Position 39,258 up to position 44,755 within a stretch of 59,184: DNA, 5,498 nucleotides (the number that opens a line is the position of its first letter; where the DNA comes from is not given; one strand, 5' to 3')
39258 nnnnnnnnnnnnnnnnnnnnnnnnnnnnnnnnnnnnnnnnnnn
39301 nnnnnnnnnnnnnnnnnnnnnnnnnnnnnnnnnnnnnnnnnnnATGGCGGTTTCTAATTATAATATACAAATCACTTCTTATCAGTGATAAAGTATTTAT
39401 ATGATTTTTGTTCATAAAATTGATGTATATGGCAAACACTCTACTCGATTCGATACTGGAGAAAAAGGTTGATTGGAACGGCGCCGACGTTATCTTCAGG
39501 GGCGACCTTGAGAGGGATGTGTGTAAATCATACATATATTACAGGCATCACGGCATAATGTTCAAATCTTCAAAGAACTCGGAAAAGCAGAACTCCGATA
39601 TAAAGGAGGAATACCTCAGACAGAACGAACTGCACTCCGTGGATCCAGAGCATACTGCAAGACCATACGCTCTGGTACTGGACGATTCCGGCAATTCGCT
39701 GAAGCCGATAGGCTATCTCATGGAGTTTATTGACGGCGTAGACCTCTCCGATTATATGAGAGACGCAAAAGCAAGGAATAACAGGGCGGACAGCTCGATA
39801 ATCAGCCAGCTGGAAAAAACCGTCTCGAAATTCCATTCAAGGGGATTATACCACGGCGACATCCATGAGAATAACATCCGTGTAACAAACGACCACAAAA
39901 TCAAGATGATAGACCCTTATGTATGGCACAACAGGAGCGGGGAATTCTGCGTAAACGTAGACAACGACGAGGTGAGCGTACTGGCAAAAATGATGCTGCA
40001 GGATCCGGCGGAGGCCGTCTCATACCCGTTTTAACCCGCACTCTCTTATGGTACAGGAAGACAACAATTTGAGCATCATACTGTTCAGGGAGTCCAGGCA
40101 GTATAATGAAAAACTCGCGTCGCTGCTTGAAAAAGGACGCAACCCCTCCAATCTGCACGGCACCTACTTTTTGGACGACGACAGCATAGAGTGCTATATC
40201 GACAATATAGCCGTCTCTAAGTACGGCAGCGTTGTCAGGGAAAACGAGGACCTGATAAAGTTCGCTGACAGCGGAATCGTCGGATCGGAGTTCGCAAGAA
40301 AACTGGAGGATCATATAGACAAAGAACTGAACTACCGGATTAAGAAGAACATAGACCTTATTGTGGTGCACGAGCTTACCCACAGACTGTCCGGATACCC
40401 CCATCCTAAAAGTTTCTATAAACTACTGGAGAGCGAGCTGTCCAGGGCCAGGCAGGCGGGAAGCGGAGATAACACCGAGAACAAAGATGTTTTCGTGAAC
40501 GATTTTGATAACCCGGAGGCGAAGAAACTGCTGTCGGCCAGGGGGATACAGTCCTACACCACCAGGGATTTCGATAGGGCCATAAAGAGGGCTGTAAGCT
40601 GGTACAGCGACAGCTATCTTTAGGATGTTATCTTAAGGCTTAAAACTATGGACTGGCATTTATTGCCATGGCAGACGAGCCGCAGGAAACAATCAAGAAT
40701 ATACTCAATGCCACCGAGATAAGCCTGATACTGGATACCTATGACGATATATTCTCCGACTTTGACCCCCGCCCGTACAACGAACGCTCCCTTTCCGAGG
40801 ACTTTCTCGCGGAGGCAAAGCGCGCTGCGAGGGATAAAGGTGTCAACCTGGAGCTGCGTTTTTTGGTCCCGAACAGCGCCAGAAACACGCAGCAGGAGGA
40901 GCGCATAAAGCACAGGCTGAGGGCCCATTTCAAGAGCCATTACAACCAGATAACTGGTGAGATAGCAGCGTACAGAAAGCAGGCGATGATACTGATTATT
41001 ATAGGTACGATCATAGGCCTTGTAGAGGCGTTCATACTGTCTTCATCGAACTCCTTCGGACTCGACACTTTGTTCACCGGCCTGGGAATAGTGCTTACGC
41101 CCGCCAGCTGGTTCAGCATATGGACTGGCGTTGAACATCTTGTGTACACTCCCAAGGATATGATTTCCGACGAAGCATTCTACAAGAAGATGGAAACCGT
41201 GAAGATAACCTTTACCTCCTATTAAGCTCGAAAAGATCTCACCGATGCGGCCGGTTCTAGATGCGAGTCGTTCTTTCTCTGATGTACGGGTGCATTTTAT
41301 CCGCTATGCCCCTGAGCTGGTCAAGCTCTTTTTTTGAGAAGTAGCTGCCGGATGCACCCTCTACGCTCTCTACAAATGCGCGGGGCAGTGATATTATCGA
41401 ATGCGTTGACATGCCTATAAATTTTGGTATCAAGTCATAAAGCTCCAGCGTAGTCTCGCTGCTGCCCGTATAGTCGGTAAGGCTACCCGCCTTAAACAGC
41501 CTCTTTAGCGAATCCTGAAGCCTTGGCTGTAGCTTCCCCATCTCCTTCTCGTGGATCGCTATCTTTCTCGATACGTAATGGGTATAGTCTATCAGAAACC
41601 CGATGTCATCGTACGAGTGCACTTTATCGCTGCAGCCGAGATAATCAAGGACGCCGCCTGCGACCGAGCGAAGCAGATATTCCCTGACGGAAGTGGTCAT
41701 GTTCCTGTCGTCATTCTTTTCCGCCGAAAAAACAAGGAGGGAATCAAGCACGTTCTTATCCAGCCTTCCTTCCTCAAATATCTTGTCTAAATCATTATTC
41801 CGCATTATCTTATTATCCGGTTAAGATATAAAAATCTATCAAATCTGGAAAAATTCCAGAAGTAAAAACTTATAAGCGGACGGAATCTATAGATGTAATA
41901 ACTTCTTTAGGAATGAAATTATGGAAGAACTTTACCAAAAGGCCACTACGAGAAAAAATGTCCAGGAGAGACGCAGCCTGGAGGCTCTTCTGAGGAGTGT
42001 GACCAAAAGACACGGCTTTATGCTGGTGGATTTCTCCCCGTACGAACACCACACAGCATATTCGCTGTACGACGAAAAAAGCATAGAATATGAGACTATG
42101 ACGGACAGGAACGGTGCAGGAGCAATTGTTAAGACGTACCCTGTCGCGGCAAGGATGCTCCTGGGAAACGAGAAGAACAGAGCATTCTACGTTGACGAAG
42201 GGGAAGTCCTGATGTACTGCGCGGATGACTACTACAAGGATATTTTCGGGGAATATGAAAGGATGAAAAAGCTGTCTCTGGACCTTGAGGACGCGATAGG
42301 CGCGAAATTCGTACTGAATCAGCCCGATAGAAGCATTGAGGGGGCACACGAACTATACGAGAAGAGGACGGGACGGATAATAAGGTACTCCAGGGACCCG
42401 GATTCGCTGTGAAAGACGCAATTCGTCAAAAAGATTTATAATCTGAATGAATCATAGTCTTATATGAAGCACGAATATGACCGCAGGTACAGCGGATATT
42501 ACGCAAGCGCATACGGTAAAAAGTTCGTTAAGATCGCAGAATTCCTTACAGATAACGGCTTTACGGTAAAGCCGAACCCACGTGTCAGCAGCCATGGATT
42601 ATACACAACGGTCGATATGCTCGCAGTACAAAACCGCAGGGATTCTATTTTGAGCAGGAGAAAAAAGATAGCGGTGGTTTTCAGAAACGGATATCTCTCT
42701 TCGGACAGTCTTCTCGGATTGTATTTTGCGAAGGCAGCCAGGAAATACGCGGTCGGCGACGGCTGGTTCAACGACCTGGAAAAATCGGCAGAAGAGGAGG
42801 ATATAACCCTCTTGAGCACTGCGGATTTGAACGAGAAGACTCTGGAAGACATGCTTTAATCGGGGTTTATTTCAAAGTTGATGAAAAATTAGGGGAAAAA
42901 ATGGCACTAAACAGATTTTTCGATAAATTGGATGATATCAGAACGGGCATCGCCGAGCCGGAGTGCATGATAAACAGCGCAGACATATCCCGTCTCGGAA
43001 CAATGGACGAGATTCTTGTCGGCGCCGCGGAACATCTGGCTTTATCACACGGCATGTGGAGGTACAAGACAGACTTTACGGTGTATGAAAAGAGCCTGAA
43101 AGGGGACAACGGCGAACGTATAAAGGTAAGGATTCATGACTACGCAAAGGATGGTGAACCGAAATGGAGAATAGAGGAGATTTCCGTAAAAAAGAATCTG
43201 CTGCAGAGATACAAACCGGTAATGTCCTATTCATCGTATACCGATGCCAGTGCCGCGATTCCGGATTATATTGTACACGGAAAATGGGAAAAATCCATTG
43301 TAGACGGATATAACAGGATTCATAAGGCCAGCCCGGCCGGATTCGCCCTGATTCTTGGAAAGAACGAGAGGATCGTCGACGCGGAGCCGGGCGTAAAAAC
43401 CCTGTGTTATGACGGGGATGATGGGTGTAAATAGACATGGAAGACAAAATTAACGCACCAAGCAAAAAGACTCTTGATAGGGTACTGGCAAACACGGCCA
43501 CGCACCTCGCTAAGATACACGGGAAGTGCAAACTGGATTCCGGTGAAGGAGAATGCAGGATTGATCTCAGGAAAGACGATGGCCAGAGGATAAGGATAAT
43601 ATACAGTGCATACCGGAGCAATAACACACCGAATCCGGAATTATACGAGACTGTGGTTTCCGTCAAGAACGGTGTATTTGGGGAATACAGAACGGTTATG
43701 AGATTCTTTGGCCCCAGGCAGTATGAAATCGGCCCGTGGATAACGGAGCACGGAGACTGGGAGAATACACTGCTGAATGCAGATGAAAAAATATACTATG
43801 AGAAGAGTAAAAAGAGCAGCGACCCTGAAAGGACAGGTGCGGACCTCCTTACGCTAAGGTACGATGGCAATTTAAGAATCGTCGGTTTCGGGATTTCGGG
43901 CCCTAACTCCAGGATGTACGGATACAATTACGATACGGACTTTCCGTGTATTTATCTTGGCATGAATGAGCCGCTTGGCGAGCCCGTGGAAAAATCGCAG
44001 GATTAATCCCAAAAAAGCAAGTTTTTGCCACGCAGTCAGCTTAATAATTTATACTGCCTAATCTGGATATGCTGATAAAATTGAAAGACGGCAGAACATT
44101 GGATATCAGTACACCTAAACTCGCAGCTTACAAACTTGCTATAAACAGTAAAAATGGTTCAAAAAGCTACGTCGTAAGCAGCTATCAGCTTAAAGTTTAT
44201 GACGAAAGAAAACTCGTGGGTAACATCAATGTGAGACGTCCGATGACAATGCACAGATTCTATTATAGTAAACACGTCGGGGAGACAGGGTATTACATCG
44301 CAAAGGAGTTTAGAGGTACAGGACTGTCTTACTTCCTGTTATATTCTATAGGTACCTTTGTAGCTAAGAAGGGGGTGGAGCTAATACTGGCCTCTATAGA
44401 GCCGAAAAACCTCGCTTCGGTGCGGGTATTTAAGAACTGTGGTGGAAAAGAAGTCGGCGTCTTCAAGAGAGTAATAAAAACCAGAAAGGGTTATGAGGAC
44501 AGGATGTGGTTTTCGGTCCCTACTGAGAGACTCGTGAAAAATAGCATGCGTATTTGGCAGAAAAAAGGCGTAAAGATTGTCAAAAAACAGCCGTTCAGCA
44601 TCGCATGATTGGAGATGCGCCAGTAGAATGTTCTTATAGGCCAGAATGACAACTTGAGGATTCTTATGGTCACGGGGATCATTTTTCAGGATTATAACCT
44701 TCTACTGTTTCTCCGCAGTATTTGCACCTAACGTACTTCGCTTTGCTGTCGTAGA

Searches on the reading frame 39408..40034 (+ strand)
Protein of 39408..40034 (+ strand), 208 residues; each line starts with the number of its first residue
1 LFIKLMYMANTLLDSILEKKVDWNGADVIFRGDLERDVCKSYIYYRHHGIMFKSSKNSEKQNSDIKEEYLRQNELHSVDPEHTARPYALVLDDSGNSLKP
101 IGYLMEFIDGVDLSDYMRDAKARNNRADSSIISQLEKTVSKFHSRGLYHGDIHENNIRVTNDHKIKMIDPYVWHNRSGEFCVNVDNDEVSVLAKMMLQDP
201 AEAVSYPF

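Call 81: search_protein_families(library=pfam, proteins=[window:39408-40034:+], max_evalue=0.001)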
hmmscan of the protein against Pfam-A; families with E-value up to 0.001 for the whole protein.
window:39408-40034:+ (208 aa): 5 families
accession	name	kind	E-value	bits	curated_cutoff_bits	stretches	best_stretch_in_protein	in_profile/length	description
PF00069.31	Pkinase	-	1.2e-06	28.6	31.7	1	99-169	71-141/263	Protein kinase domain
PF07714.23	PK_Tyr_Ser-Thr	-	6e-05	22.9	23.1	1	53-170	34-146/258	Protein tyrosine and serine/threonine kinase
PF06293.20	Kdo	-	8.2e-05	22.6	21.3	1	105-169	96-165/207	Lipopolysaccharide kinase (Kdo/WaaP) family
PF03109.22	ABC1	-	0.00021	21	22.9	1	104-169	146-210/244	ABC1 atypical kinase-like domain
PF01163.29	RIO1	-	0.00037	20.6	22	1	104-169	84-147/187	RIO domain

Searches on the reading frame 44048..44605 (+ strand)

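Call 81: search_protein_families(library=pfam, proteins=[window:44048-44605:+], max_evalue=0.001)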
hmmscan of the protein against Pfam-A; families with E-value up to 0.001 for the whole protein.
window:44048-44605:+ (186 aa): 3 families
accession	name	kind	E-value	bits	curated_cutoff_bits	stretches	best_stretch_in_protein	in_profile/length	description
PF13420.13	Acetyltransf_4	-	7e-07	29.8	24.3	1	45-154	49-155/155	Acetyltransferase (GNAT) domain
PF13302.13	Acetyltransf_3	-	1.1e-06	29.9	25.4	1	46-133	54-137/138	Acetyltransferase (GNAT) domain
PF00583.31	Acetyltransf_1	-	5e-06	27.2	20.7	1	43-132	37-115/116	Acetyltransferase (GNAT) family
